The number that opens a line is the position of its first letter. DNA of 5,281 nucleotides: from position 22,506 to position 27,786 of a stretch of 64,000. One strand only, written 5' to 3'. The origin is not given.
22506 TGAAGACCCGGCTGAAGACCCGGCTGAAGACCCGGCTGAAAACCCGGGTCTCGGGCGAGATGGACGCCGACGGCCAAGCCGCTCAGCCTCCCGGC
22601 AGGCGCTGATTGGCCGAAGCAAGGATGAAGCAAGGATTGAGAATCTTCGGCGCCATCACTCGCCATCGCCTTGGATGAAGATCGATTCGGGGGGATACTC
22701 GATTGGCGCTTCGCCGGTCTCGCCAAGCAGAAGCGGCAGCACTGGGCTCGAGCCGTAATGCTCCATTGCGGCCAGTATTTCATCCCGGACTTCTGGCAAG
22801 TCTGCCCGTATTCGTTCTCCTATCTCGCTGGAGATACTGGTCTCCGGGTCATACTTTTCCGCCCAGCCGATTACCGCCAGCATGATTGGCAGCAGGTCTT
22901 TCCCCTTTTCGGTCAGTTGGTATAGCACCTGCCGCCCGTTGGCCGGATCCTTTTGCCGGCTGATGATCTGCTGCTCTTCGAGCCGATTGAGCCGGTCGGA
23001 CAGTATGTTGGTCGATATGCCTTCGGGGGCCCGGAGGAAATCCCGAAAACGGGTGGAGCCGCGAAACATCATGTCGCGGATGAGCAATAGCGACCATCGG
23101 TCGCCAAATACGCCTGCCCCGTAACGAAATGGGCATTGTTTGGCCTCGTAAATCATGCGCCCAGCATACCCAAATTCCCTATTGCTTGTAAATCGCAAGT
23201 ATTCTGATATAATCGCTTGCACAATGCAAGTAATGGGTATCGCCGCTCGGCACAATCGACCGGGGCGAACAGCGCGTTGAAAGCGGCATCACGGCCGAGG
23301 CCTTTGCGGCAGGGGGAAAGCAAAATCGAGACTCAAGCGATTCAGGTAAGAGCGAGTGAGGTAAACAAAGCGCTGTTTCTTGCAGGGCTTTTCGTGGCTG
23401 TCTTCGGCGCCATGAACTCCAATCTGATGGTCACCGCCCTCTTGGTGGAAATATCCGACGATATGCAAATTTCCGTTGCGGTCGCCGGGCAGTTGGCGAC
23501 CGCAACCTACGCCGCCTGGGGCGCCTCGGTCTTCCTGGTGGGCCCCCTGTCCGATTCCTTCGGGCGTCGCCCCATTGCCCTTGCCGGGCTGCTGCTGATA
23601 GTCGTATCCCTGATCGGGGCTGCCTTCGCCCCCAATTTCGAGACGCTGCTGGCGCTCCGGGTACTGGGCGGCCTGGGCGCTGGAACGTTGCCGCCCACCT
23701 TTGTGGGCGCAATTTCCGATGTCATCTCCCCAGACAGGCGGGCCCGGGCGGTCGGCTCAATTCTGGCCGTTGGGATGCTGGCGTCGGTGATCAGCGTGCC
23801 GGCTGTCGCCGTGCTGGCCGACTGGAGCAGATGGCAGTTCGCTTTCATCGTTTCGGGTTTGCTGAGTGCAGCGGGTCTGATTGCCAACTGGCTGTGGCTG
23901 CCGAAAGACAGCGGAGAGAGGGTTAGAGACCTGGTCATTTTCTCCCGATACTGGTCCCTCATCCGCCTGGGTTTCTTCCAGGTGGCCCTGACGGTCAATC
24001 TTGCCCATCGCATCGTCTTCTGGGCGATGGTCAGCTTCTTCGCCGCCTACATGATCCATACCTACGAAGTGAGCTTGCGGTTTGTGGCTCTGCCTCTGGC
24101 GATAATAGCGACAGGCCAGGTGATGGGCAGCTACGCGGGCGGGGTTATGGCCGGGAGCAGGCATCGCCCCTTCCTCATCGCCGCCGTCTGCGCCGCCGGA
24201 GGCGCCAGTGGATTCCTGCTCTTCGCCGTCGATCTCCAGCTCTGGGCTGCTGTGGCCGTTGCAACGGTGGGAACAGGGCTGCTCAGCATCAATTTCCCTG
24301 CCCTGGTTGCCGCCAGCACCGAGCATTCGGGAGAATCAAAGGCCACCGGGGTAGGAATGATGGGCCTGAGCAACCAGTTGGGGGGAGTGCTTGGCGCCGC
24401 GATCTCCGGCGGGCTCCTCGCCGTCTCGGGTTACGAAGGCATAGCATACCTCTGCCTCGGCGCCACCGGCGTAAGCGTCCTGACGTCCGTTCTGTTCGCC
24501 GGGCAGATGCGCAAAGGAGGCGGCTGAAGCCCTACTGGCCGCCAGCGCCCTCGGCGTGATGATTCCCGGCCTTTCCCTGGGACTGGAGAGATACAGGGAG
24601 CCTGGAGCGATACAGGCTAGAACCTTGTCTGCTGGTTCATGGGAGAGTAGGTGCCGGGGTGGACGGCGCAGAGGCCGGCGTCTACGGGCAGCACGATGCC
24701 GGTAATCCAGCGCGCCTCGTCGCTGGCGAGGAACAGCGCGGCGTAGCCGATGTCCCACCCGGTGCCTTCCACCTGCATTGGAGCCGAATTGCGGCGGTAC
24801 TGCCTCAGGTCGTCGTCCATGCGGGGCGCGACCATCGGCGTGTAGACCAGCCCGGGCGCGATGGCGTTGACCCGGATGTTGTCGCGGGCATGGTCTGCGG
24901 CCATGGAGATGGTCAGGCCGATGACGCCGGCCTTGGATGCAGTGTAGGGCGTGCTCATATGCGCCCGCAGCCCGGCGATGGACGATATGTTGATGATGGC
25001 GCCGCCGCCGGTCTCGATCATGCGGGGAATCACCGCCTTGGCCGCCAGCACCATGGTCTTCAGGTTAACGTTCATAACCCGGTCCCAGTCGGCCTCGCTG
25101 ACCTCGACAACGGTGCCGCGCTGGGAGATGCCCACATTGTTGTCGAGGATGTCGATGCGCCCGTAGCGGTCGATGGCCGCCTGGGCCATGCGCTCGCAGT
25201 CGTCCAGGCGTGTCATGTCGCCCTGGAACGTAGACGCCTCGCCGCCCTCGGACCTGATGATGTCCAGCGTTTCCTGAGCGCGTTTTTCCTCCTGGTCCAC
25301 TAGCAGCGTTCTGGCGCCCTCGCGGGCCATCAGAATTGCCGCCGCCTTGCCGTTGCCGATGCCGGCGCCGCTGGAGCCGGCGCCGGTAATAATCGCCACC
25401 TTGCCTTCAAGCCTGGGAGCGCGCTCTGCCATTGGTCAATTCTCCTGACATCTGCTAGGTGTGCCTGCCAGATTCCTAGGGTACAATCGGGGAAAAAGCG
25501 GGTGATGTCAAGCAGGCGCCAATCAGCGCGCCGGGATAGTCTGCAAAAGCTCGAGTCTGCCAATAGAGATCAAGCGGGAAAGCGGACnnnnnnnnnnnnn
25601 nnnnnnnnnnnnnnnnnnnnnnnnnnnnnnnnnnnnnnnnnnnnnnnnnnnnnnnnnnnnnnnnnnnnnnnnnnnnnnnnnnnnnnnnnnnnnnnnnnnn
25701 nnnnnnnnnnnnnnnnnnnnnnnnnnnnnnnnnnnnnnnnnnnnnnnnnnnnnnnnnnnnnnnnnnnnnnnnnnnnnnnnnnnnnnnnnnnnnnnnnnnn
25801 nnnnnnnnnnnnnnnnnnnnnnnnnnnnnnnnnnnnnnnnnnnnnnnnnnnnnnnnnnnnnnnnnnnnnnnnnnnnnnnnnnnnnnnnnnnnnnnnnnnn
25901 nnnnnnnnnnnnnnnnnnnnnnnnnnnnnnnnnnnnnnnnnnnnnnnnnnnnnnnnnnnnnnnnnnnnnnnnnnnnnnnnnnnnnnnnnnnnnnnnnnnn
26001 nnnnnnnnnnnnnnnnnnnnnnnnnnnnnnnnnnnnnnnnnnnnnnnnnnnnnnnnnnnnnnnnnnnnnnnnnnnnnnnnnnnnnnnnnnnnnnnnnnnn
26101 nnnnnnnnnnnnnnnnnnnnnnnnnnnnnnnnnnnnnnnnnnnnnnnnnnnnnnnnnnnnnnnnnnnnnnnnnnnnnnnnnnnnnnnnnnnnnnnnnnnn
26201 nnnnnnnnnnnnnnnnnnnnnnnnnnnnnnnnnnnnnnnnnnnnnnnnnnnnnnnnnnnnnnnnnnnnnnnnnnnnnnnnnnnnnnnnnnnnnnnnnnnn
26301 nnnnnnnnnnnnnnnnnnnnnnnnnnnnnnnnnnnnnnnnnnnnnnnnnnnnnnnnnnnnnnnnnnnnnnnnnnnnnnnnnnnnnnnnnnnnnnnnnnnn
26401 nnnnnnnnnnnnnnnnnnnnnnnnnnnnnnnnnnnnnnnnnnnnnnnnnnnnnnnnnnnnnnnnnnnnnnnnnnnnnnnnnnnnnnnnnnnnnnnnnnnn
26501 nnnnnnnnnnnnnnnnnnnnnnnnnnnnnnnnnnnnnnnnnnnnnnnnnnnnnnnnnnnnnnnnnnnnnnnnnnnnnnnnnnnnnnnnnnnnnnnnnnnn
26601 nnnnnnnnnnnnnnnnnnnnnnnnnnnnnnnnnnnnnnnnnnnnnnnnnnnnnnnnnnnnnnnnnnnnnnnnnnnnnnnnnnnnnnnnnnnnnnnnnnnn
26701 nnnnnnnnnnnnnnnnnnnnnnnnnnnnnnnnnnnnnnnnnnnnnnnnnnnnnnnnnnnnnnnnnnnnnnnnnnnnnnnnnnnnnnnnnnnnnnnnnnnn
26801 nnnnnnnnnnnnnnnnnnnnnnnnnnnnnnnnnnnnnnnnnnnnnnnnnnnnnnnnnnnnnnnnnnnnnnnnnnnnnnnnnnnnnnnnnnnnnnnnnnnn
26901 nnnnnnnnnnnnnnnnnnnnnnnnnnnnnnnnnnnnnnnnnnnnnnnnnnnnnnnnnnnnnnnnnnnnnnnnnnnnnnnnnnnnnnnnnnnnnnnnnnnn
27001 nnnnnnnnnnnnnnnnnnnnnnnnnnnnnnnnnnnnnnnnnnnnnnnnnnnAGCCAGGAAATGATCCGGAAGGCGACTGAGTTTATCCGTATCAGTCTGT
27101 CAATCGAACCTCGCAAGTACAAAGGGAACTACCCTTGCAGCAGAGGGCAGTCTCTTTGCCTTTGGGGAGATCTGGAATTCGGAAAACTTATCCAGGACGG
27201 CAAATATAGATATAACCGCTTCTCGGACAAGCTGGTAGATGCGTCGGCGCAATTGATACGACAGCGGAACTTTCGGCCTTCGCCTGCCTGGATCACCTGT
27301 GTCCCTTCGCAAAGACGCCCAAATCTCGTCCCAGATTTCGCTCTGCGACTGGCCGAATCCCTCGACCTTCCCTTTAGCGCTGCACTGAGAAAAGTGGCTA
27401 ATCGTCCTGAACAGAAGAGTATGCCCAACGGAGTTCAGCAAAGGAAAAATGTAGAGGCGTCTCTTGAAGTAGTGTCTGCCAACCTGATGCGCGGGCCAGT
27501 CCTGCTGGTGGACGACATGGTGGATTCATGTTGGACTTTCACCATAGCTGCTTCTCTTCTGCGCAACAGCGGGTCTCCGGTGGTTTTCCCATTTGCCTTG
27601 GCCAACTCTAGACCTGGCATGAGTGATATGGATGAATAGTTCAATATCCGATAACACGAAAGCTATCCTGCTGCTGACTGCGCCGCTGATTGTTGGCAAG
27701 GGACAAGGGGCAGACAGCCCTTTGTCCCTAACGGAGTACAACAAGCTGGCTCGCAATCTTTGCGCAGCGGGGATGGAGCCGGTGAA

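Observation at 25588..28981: RecQ helicase-PRTase fusion translationally coupled to a DprA/SLOG protein in a lower-GC island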

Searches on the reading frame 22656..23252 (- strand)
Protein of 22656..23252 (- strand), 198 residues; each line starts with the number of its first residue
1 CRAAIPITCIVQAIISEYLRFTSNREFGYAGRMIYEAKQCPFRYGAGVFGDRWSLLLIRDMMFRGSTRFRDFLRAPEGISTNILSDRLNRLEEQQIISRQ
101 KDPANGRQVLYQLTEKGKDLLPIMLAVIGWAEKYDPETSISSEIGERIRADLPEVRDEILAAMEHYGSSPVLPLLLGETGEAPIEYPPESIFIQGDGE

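Call 47: search_protein_families(library=pfam, proteins=[window:22656-23252:-], max_evalue=0.001)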
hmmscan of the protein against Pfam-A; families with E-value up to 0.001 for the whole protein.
window:22656-23252:- (198 aa): 5 families
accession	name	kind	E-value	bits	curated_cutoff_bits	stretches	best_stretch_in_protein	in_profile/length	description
PF01638.23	HxlR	-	1.9e-20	72.9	20.8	1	49-137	2-89/91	HxlR-like helix-turn-helix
PF13463.12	HTH_27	-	0.00028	21.5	22.2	1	83-117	35-68/68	Winged helix DNA-binding domain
PF01047.28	MarR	-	0.00037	20.8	24.6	1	78-109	28-59/59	MarR family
PF22381.2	Staph_reg_Sar_Rot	-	0.00075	20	27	0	80-120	41-81/85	Transcriptional regulator SarA/Rot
PF03551.20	PadR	-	0.0008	19.8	27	0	87-120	37-72/75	Transcriptional regulator PadR-like family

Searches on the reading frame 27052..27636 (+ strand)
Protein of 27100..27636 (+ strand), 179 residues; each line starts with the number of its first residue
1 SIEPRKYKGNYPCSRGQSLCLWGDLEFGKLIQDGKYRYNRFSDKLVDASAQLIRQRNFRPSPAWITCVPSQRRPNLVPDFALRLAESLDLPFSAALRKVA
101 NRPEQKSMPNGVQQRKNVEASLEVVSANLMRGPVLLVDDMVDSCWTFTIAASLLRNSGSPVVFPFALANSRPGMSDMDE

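Call 7: search_protein_families(library=ncbifam, proteins=[window:27100-27636:+], max_evalue=0.01)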
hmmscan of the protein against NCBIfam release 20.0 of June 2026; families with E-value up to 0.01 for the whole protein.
window:27100-27636:+ (179 aa): 4 families
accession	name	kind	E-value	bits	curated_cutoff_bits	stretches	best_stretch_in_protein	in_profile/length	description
NF002320.0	PRK01259.1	subfamily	0.00067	19.1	297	1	114-163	198-246/316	ribose-phosphate diphosphokinase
TIGR01251.1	ribP_PPkin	subfamily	0.00091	18.2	113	1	118-163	197-242/309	ribose-phosphate diphosphokinase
NF002758.0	PRK02812.1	equivalog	0.0011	18.2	518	1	113-166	213-265/330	ribose-phosphate pyrophosphokinase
TIGR00201.1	comF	subfamily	0.0014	18.6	233.55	1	84-168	104-189/190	ComF family protein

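Call 19: search_solved_structures(query=window:27100-27636:+, max_evalue=10, show_alignments=3)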
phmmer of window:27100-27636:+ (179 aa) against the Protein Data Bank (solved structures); distinct sequences matched with E-value up to 10: 22.
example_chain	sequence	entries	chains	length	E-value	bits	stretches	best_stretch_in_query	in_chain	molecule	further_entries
1dkr_A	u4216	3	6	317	0.067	16.2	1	112-163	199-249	PHOSPHORIBOSYL PYROPHOSPHATE SYNTHETASE | PROTEIN (PHOSPHORIBOSYL PYROPHOSPHATE SYNTHETASE) | RIBOSE-PHOSPHATE PYROPHOSPHOKINASE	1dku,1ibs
4s2u_A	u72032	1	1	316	0.27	14.3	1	112-167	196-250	Ribose-phosphate pyrophosphokinase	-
7xmu_A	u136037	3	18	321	0.28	14.2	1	112-167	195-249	Ribose-phosphate pyrophosphokinase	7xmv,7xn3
6asv_A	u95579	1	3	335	0.3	14.1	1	112-167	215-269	Ribose-phosphate pyrophosphokinase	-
3dah_A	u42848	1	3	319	0.37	13.8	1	132-167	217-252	Ribose-phosphate pyrophosphokinase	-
8ypy_A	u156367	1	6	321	0.42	13.6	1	116-165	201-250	Isoform 2 of Ribose-phosphate pyrophosphokinase 2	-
8yi9_A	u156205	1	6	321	0.42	13.6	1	116-165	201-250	Isoform 2 of Ribose-phosphate pyrophosphokinase 2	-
7yk1_A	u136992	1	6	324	0.43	13.6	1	116-165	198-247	Ribose-phosphate pyrophosphokinase 2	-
8dbn_A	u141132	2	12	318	0.66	13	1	119-164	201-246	Ribose-phosphate pyrophosphokinase 1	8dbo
8dbf_A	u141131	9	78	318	0.67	13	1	119-164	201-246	Ribose-phosphate pyrophosphokinase 1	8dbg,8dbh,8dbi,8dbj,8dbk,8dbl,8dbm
8dbc_A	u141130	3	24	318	0.67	13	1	119-164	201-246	Ribose-phosphate pyrophosphokinase 1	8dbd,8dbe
8yq0_A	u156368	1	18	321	0.67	13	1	119-164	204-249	Ribose-phosphate pyrophosphokinase 1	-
2h08_A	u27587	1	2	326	0.68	13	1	119-164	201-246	Ribose-phosphate pyrophosphokinase I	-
4m0u_A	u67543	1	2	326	0.69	12.9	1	119-164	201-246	Ribose-phosphate pyrophosphokinase 1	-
4lyg_A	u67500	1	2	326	0.69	12.9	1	119-164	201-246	Ribose-phosphate pyrophosphokinase 1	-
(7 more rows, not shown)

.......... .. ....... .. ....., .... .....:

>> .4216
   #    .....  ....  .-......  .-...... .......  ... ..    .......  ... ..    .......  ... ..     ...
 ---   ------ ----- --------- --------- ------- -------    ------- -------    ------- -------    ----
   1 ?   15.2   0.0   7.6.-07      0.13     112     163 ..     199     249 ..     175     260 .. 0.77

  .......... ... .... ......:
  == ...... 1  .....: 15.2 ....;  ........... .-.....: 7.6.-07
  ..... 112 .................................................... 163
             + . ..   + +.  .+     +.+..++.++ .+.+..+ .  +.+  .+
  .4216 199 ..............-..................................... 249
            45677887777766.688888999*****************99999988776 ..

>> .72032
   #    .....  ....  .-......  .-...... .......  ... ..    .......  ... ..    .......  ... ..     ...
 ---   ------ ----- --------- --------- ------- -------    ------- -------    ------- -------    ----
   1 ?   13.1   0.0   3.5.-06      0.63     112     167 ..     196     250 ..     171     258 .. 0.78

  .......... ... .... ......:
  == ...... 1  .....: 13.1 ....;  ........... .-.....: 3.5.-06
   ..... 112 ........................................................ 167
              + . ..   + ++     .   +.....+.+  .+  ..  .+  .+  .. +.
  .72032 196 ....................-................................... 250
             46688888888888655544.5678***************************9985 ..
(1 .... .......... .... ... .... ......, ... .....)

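Call 35: search_solved_structures(query=A1, max_evalue=1, show_alignments=3)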
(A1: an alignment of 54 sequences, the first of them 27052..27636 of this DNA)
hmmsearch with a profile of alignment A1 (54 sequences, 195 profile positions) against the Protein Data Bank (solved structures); distinct sequences matched with E-value up to 1: 41.
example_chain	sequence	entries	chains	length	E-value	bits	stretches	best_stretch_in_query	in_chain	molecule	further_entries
1dkr_A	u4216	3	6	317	1.3e-05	28.1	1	137-185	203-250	PHOSPHORIBOSYL PYROPHOSPHATE SYNTHETASE | PROTEIN (PHOSPHORIBOSYL PYROPHOSPHATE SYNTHETASE) | RIBOSE-PHOSPHATE PYROPHOSPHOKINASE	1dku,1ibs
4s2u_A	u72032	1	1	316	1.5e-05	27.9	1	136-187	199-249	Ribose-phosphate pyrophosphokinase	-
7xmu_A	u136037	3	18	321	1.5e-05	27.9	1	136-187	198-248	Ribose-phosphate pyrophosphokinase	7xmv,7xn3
6asv_A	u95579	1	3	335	1.7e-05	27.8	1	136-187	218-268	Ribose-phosphate pyrophosphokinase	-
3dah_A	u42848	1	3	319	6.7e-05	25.8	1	137-187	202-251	Ribose-phosphate pyrophosphokinase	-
8ypy_A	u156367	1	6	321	0.00016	24.6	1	134-185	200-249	Isoform 2 of Ribose-phosphate pyrophosphokinase 2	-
8yi9_A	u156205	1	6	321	0.00016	24.6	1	134-185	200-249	Isoform 2 of Ribose-phosphate pyrophosphokinase 2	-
7yk1_A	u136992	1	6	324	0.00016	24.6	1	134-185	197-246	Ribose-phosphate pyrophosphokinase 2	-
4lzo_A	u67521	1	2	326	0.00087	22.1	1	134-185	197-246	Ribose-phosphate pyrophosphokinase 1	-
8dbc_A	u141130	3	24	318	0.00091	22.1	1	134-185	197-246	Ribose-phosphate pyrophosphokinase 1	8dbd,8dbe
8dbf_A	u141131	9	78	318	0.00091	22.1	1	134-185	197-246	Ribose-phosphate pyrophosphokinase 1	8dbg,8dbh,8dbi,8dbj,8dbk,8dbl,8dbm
2h08_A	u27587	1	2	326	0.00091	22.1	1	134-185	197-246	Ribose-phosphate pyrophosphokinase I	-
8dbn_A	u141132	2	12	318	0.00091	22.1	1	134-185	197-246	Ribose-phosphate pyrophosphokinase 1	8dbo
4f8e_A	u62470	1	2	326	0.00093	22.1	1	134-185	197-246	Ribose-phosphate pyrophosphokinase 1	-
4lyg_A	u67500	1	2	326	0.00094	22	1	134-185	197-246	Ribose-phosphate pyrophosphokinase 1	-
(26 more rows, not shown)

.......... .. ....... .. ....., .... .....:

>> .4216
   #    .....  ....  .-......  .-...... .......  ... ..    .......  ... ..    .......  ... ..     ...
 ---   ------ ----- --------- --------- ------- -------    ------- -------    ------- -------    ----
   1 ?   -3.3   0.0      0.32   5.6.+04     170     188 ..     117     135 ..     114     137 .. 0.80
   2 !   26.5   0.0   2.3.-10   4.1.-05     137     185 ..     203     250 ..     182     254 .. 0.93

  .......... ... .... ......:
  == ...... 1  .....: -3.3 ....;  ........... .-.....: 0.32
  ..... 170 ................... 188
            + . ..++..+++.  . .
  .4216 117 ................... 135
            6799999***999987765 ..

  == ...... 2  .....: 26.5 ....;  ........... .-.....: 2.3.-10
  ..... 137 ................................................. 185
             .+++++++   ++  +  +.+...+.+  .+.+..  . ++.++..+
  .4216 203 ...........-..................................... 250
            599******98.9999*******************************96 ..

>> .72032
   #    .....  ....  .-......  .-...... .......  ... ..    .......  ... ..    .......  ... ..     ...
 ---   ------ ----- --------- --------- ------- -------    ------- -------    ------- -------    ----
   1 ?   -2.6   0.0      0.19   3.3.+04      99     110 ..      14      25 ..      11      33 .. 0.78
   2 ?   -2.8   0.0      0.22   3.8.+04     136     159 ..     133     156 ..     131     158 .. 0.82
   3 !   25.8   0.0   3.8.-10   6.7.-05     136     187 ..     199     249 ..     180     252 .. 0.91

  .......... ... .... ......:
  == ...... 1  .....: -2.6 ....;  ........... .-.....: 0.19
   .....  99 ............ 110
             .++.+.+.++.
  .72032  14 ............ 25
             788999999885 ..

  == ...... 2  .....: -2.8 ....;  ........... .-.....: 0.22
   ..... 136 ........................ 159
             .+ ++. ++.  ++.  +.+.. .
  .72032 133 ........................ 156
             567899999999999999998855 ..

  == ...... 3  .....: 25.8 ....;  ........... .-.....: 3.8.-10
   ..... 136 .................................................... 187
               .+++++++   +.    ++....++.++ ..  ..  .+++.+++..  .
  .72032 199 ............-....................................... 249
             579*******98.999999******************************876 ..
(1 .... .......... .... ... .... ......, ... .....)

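Call 48: predict_structure(alignment_id=A2)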
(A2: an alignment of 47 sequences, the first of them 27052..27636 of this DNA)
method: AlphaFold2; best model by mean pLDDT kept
length: 195 residues; sequences in the alignment: 47
mean_pLDDT: 82.8   pTM: 0.82
mean pLDDT of the five models: 82.8, 81.5, 81.5, 80.3, 79.5
residues with pLDDT >= 90: 100; 70-90: 57; 50-70: 20; < 50: 18
segments of 3 or more residues with pLDDT < 50: 2-12, 189-195
pLDDT, mean of each block of 10 residues (from residue 1): 46 65 65 86 89 93 94 92 93 97 98 81 68 88 95 89 91 91 77 34
secondary structure, 60 per line:
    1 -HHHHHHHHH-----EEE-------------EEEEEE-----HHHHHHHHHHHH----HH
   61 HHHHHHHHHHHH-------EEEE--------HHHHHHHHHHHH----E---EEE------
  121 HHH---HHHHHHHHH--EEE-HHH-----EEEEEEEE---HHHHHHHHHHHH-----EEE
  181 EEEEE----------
elements in order: H2-10 E16-18 E32-37 H43-54 H59-72 E80-83 H92-103 E112-114 H127-135 E138-140 E150-157 H161-172 E178-185

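Call 51: fold_search(model_id=the predicted structure, library=pdb)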
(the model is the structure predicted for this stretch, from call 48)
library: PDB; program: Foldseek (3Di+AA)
matches with E <= 10: 1104; with E <= 0.001: 72
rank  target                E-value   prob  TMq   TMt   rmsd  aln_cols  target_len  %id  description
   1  7p0h_A                1.8e-05  1.00  0.58  0.30   4.5       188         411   15  Crystal structure of Helicobacter pylori ComF fused to an artificial alphaREP crystallization helper(named B2) (released 2022-04-06)
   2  4mb6                  1.8e-05  1.00  0.46  0.49   9.3       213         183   14  Crystal structure of adenine phosphoribosyltransferase from Yersinia pseudotuberculosis. (released 2013-09-04)
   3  5b6h                  2.2e-05  1.00  0.45  0.48   9.0       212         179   15  Crystal structure of an APRT from Yersinia pseudotuberculosis in complex with AMP. (released 2017-05-31)
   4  1mzv                  3.5e-05  1.00  0.45  0.41   9.9       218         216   14  Crystal Structure of Adenine Phosphoribosyltransferase (APRT) From Leishmania tarentolae (released 2003-10-28)
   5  7y94_B                5.4e-05  1.00  0.44  0.46   8.8       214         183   14  Crystal structure of Escherichia coli Adenine Phosphoribosyltransferase (APRT) in complex with Adenine (released 2023-08-02)
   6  1ecb_C                6.1e-05  1.00  0.46  0.20   5.1       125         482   22  ESCHERICHIA COLI GLUTAMINE PHOSPHORIBOSYLPYROPHOSPHATE (PRPP) AMIDOTRANSFERASE COMPLEXED WITH 2 GMP, 1 MG PER SUBUNIT (released 1998-04-15)
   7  7f06_A                6.1e-05  1.00  0.41  0.44  10.4       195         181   17  Crystal Structure of 1144 (released 2022-09-28)
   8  1gph_1                6.5e-05  1.00  0.42  0.20   5.0       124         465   20  STRUCTURE OF THE ALLOSTERIC REGULATORY ENZYME OF PURINE BIOSYNTHESIS (released 1994-07-31)
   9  6czf_B                7.9e-05  1.00  0.44  0.19   5.5       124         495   22  The structure of E. coli PurF in complex with ppGpp-Mg (released 2018-10-10)
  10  1ecf_B                7.9e-05  1.00  0.40  0.17   6.9       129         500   20  ESCHERICHIA COLI GLUTAMINE PHOSPHORIBOSYLPYROPHOSPHATE (PRPP) AMIDOTRANSFERASE (released 1996-11-08)
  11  1ao0_A                8.9e-05  1.00  0.41  0.20   5.0       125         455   20  GLUTAMINE PHOSPHORIBOSYLPYROPHOSPHATE (PRPP) AMIDOTRANSFERASE FROM B. SUBTILIS COMPLEXED WITH ADP AND GMP (released 1997-11-12)
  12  1ecb_A                9.5e-05  1.00  0.42  0.19   5.1       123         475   21  ESCHERICHIA COLI GLUTAMINE PHOSPHORIBOSYLPYROPHOSPHATE (PRPP) AMIDOTRANSFERASE COMPLEXED WITH 2 GMP, 1 MG PER SUBUNIT (released 1998-04-15)
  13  3gep_A                9.5e-05  1.00  0.40  0.38   4.0       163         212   14  Human hypoxanthine guanine phosphoribosyltranserfase in complex with (S)-9-(3-hydroxy-2-phosphonylmethoxypropyl)guanin (released 2009-08-18)
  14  6ott_A                1.0e-04  1.00  0.39  0.17   6.6       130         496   20  Structure of PurF in complex with ppApp (released 2019-11-06)
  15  6hgp_B                1.0e-04  1.00  0.46  0.51   9.7       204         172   14  Crystal Structure of Human APRT wild type in complex with Phosphate ion. (released 2019-07-31)
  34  8zvd                  2.8e-04  1.00  0.62  0.32   5.0       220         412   11  ShosT with phosphate (released 2025-04-09)
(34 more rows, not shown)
